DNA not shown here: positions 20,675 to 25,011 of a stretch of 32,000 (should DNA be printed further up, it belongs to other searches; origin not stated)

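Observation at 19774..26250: MFP / membrane-anchored metallophosphoesterase / RND / ArnT-like GT-C as one translationally coupled module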

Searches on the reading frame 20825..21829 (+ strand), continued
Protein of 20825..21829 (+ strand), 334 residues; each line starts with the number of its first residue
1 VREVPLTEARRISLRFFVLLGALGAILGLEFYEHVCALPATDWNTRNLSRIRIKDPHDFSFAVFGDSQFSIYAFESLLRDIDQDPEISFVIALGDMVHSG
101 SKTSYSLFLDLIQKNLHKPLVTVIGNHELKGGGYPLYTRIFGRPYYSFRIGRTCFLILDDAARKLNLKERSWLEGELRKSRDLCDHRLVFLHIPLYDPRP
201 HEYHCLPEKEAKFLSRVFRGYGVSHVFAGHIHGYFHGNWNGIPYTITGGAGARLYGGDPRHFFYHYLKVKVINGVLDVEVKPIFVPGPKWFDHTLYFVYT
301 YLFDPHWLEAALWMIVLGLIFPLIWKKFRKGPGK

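Call 84: find_encoding_contigs(protein=P0129, flank=10000, max_places=3)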
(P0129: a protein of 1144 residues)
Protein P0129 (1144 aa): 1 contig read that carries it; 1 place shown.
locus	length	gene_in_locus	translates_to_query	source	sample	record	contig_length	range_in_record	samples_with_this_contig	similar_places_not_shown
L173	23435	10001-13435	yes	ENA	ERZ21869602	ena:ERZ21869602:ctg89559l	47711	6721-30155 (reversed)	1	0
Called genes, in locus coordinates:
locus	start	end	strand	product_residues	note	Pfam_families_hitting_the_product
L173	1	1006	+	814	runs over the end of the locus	PF13439:Glyco_transf_4, PF13579:Glyco_trans_4_4, PF20706:GT4-conflict, PF00534:Glycos_transf_1, PF13692:Glyco_trans_1_4, PF13524:Glyco_trans_1_2 (weak)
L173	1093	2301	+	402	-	PF04055:Radical_SAM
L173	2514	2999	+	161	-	-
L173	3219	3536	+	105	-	-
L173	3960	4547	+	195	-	-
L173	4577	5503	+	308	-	PF00041:fn3 (weak)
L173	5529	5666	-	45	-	-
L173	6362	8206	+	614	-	PF00989:PAS, PF08448:PAS_4, PF13426:PAS_9, PF08447:PAS_3, PF01590:GAF, PF13185:GAF_2, PF07730:HisKA_3, PF02518:HATPase_c, +2 more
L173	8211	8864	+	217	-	PF00072:Response_reg, PF00196:GerE, PF08281:Sigma70_r4_2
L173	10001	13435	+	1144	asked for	PF08448:PAS_4, PF13426:PAS_9, PF00989:PAS, PF08448:PAS_4, PF13426:PAS_9, PF08447:PAS_3, PF00512:HisKA, PF02518:HATPase_c, +4 more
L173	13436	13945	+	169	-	PF01584:CheW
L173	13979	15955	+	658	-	PF00015:MCPsignal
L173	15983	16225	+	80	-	PF12663:DUF3788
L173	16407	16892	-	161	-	PF13302:Acetyltransf_3, PF13420:Acetyltransf_4, PF00583:Acetyltransf_1, PF13508:Acetyltransf_7, PF08445:FR47 (weak)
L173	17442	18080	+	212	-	PF02607:B12-binding_2, PF02310:B12-binding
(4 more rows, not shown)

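Call 85: find_encoding_contigs(protein=P0250, flank=8000, max_places=3)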
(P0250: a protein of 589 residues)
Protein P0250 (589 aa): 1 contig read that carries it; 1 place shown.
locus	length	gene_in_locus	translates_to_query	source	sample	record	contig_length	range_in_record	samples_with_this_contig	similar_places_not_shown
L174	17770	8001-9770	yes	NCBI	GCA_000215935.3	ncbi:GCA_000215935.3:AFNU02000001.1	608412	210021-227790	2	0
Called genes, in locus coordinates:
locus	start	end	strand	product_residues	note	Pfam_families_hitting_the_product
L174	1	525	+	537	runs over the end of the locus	PF07693:KAP_NTPase, PF13191:AAA_16 (faint)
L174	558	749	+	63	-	PF05979:DUF896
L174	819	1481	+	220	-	PF01966:HD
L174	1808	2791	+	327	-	PF00248:Aldo_ket_red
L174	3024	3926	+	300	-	PF02463:SMC_N (faint), PF00005:ABC_tran, PF13304:AAA_21 (faint)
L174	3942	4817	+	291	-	PF01061:ABC2_membrane, PF12698:ABC2_membrane_3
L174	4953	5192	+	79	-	PF05979:DUF896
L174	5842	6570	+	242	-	PF09929:DUF2161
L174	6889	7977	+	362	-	PF03706:LPG_synthase_TM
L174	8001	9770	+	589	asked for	PF13439:Glyco_transf_4, PF13579:Glyco_trans_4_4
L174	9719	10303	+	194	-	PF00534:Glycos_transf_1, PF13692:Glyco_trans_1_4, PF20706:GT4-conflict (faint)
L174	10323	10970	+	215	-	PF04028:DUF374 (weak)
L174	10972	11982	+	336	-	PF13170:DUF4003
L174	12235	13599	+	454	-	PF01555:N6_N4_Mtase (faint), PF05958:tRNA_U5-meth_tr, PF02475:TRM5-TYW2_MTfase (weak), PF03602:Cons_hypoth95, PF05175:MTS (weak), PF09445:Methyltransf_15 (weak), PF13649:Methyltransf_25 (weak), PF13847:Methyltransf_31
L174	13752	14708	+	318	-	PF00389:2-Hacid_dh, PF02826:2-Hacid_dh_C, PF03446:NAD_binding_2 (weak), PF07991:KARI_N (weak)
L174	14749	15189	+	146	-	-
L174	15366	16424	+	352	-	PF00730:HhH-GPD, PF00633:HHH (weak), PF14815:NUDIX_4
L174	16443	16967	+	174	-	-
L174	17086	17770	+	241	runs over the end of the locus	PF01975:SurE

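Call 88: search_protein_families(library=ncbifam, proteins=[P0138, L074:7735-9354:+, L008:4378-5004:+, L008:8210-8803:+, L008:6237-8210:+, L069:10990-11574:+, L059:8069-8668:+, L027:8008-8601:+], max_evalue=0.001)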
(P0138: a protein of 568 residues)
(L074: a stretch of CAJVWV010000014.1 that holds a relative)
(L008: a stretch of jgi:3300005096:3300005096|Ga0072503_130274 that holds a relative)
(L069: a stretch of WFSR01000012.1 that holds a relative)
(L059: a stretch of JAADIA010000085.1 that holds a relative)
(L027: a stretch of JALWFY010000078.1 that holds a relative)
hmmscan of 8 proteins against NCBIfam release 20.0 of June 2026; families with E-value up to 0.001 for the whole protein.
P0138 (568 aa): 5 families
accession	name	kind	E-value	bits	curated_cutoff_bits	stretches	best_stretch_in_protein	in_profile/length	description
NF008102.0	PRK10847.1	equivalog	2.7e-14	53.5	236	1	32-163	48-180/219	DedA family protein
NF052604.1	UndecprPTUtpABac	equivalog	2.1e-10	41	250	1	33-166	29-162/198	undecaprenyl phosphate transporter UptA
NF052605.1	UndecprPTUptAStph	equivalog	6.8e-07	29.5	300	1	21-175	18-176/197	undecaprenyl phosphate transporter UptA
NF050112.1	PhdiestSpdARhizob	equivalog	2.8e-05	23.9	400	0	304-351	44-91/264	2', 3'cyclic nucleotide phosphodiesterase SpdA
NF008359.0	PRK11148.1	equivalog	0.00012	21.7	225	1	284-343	39-99/275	3',5'-cyclic-AMP phosphodiesterase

L074:7735-9354:+ (539 aa): 6 families
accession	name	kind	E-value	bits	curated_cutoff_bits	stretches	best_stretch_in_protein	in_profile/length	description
NF052604.1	UndecprPTUtpABac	equivalog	2.3e-32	112.7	250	1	3-194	2-194/198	undecaprenyl phosphate transporter UptA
NF052605.1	UndecprPTUptAStph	equivalog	2.4e-23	83.2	300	1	9-190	5-194/197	undecaprenyl phosphate transporter UptA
NF008102.0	PRK10847.1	equivalog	4.4e-17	62.6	236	1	9-187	21-206/219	DedA family protein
NF008359.0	PRK11148.1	equivalog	7.9e-09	35.4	225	1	264-433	40-212/275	3',5'-cyclic-AMP phosphodiesterase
NF050112.1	PhdiestSpdARhizob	equivalog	3.5e-05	23.6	400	1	280-440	42-212/264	2', 3'cyclic nucleotide phosphodiesterase SpdA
NF047875.1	5nuc_LPXTG_Strp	exception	0.00097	17.7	1050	0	378-437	248-302/684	surface-anchored 5'-nucleotidase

L008:4378-5004:+ (208 aa): 3 families
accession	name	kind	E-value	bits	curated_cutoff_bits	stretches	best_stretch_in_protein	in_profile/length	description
NF052604.1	UndecprPTUtpABac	equivalog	1e-34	120.4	250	1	3-197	2-192/198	undecaprenyl phosphate transporter UptA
NF052605.1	UndecprPTUptAStph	equivalog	7.1e-26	91.4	300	1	9-194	5-196/197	undecaprenyl phosphate transporter UptA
NF008102.0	PRK10847.1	equivalog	5e-17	62.4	236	1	14-199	26-213/219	DedA family protein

L008:8210-8803:+ (197 aa): 3 families
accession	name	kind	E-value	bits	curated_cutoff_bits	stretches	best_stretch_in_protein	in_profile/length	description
NF052604.1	UndecprPTUtpABac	equivalog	1.3e-11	44.9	250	1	23-191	26-194/198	undecaprenyl phosphate transporter UptA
NF008102.0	PRK10847.1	equivalog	3.6e-06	26.9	236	1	28-192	51-211/219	DedA family protein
NF052605.1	UndecprPTUptAStph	equivalog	2e-05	24.7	300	1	25-189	29-196/197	undecaprenyl phosphate transporter UptA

L008:6237-8210:+ (657 aa): 4 families
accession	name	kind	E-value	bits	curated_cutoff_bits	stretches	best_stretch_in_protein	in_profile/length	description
NF008102.0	PRK10847.1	equivalog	6e-20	72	236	1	13-192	21-201/219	DedA family protein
NF052604.1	UndecprPTUtpABac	equivalog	1.3e-09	38.4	250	1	36-185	24-179/198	undecaprenyl phosphate transporter UptA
NF047884.1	UdeprDiPSep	equivalog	4e-06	26.8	250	1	252-413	23-182/188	undecaprenyl-diphosphatase SepP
NF052605.1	UndecprPTUptAStph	equivalog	4.4e-06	26.8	300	1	20-195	12-190/197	undecaprenyl phosphate transporter UptA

L069:10990-11574:+ (194 aa): 2 families
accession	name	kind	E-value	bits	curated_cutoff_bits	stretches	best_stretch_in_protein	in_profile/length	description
NF052604.1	UndecprPTUtpABac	equivalog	1.1e-12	48.4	250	1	3-192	3-197/198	undecaprenyl phosphate transporter UptA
NF008102.0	PRK10847.1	equivalog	5.3e-05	23.1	236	1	14-181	37-205/219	DedA family protein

L059:8069-8668:+ (199 aa): 2 families
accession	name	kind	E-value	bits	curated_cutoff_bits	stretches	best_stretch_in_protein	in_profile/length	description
NF052604.1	UndecprPTUtpABac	equivalog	3.1e-15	56.8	250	1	13-196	11-195/198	undecaprenyl phosphate transporter UptA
NF052605.1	UndecprPTUptAStph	equivalog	4e-06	26.9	300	1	36-191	38-194/197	undecaprenyl phosphate transporter UptA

L027:8008-8601:+ (197 aa): 3 families
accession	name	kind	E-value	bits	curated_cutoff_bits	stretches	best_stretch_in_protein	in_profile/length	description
NF052604.1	UndecprPTUtpABac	equivalog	2.5e-08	34.2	250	1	22-193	25-197/198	undecaprenyl phosphate transporter UptA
NF008102.0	PRK10847.1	equivalog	2.3e-07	30.8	236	1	26-182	49-202/219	DedA family protein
NF052605.1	UndecprPTUptAStph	equivalog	0.00071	19.6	300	1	24-188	28-193/197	undecaprenyl phosphate transporter UptA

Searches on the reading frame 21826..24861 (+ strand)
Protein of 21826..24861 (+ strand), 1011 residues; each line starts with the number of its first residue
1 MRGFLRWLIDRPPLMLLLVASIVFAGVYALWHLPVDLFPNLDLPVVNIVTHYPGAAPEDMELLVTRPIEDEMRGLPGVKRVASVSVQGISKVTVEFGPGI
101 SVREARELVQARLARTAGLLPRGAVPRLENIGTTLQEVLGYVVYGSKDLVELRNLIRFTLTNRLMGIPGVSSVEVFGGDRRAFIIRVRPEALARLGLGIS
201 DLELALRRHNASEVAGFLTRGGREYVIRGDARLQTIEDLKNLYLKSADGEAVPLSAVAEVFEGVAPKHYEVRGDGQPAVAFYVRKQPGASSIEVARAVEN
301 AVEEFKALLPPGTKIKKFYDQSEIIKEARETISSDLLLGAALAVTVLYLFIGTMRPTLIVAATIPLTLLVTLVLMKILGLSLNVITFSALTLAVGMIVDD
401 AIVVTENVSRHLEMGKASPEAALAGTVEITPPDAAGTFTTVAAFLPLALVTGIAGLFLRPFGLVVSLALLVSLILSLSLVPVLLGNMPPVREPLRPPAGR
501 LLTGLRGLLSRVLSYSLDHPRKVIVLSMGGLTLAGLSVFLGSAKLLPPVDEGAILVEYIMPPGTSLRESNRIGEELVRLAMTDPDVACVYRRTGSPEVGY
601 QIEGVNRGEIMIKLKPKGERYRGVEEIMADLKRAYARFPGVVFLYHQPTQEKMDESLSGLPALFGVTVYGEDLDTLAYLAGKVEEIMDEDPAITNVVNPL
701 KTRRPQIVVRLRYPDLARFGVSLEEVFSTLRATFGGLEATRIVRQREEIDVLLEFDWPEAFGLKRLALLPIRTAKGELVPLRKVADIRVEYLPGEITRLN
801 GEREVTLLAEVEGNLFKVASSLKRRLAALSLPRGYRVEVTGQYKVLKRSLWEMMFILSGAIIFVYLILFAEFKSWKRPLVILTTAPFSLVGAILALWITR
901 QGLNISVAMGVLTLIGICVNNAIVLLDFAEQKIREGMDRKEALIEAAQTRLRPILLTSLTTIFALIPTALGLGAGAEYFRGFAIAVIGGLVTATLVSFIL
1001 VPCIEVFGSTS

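Call 5: search_protein_families(library=pfam, proteins=[window:21826-24861:+], max_evalue=0.01)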
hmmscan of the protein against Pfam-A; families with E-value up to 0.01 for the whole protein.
window:21826-24861:+ (1011 aa): 3 families
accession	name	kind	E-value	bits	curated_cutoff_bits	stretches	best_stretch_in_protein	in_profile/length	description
PF00873.25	ACR_tran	-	7.9e-243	808.9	28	1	5-1004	2-1016/1021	AcrB/AcrD/AcrF family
PF03176.21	MMPL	-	2.7e-11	43.5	20.5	1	826-1009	114-303/333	MMPL family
PF02355.23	SecD_SecF_C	-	3.9e-08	33.4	20.5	1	851-998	31-176/189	Protein export membrane protein SecD/SecF, C-terminal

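Call 6: search_protein_families(library=ncbifam, proteins=[window:21826-24861:+], max_evalue=0.01)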
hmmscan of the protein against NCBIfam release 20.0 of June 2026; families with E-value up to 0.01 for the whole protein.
window:21826-24861:+ (1011 aa): 23 families
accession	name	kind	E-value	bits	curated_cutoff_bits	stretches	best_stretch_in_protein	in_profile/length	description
NF033617.1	RND_permease_2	subfamily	6.5e-203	676.5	1250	1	6-1004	2-1003/1009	multidrug efflux RND transporter permease subunit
TIGR00914.1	2A0601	subfamily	3e-164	548.4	701.45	1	14-1004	15-1031/1051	CusA/CzcA family heavy metal efflux RND transporter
NF000282.2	RND_permease_1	subfamily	2.1e-153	512.6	1250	1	6-1004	2-1023/1029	multidrug efflux RND transporter permease subunit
NF007798.0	PRK10503.1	equivalog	7.7e-133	444.2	1584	1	6-1004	14-1018/1040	MdtB/MuxB family multidrug efflux RND transporter permease subunit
NF007905.0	PRK10614.1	equivalog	3e-130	435.7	1774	1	4-1007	3-1007/1025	multidrug efflux RND transporter permease subunit MdtC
TIGR00915.1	2A0602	subfamily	2.8e-129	432.7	940.35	1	6-1004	3-1024/1050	efflux RND transporter permease subunit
NF007133.0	PRK09579.1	equivalog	2.3e-111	373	1763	1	8-1004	7-998/1017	multidrug efflux RND transporter permease subunit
NF007131.0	PRK09577.1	equivalog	3.4e-108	362.7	1768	1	6-1004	3-1018/1045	multidrug efflux RND transporter permease subunit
NF007842.1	PRK10555.1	equivalog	1.1e-100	338.1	1854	1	7-1004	4-1022/1036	multidrug efflux RND transporter permease AcrD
NF000037.1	RND_perm_OqxB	exception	1.1e-94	318.1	2200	1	4-1005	3-1031/1050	multidrug efflux RND transporter permease subunit OqxB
NF011706.2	PRK15127.1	equivalog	1.3e-84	284.9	2150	1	7-1005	4-1026/1049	multidrug efflux RND transporter permease subunit AcrB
TIGR00921.1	2A067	subfamily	6.1e-18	64.2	351.9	2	817-1004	154-342/733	hydrophobe/amphiphile efflux-3 (HAE3) family transporter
TIGR00916.1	2A0604s01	subfamily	5.7e-11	42.5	148.6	2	860-997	99-230/231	SecD/SecF family protein translocase subunit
TIGR00966.2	transloc_SecF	equivalog_domain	1.4e-09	37.9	160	1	852-1000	125-271/279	protein translocase subunit SecF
TIGR03480.1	HpnN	hypoth_equivalog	2.5e-09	35.7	751.85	2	338-535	273-462/862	hopanoid biosynthesis associated RND transporter like protein HpnN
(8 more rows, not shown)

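Call 65: search_solved_structures(query=window:21826-24861:+, max_evalue=1e-30)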
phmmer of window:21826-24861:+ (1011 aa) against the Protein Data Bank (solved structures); distinct sequences matched with E-value up to 1e-30: 80 (the best 60 are shown).
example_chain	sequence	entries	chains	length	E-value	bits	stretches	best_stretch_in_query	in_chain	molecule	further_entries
9lyq_B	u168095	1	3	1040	3.6e-116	392.4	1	6-1005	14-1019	Multidrug resistance protein MdtB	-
4k0e_A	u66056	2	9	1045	7.7e-103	348.3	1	10-1004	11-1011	Heavy metal cation tricomponent efflux pump ZneA(CzcA-like)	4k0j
7b8p_A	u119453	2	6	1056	3.6e-100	339.4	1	7-1007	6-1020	Efflux pump membrane transporter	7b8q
6ows_A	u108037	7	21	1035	4.3e-100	339.2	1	7-1007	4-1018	Efflux pump membrane transporter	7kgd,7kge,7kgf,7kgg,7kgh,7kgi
9e9f_B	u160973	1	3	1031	9.1e-100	338.1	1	6-1004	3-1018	Efflux pump membrane transporter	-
8z1u_A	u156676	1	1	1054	9.7e-100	338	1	6-1004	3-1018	Efflux pump membrane transporter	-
7cz9_A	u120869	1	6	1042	2.3e-98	333.5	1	4-1004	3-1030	Efflux pump membrane transporter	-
8zxs_A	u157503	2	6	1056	2.4e-98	333.4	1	4-1004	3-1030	Efflux pump membrane transporter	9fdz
8yr0_A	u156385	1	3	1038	1.1e-97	331.2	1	6-1006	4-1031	Cation/multidrug efflux pump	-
7wlv_A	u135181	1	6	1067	4.2e-97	329.3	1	6-1006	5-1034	Efflux pump membrane transporter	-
7m4p_A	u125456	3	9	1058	4e-96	326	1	7-1006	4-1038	Efflux pump membrane transporter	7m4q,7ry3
3t51_A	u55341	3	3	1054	1.8e-95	323.9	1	5-1003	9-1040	Cation efflux system protein CusA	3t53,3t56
3k07_A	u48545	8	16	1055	1.8e-95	323.9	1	5-1003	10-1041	Cation efflux system protein cusA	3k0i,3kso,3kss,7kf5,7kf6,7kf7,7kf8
4dnr_A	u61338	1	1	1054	3.5e-95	322.9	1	5-1003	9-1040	Cation efflux system protein CusA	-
3ne5_A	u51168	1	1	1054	4.4e-95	322.6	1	6-1003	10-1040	Cation efflux system protein cusA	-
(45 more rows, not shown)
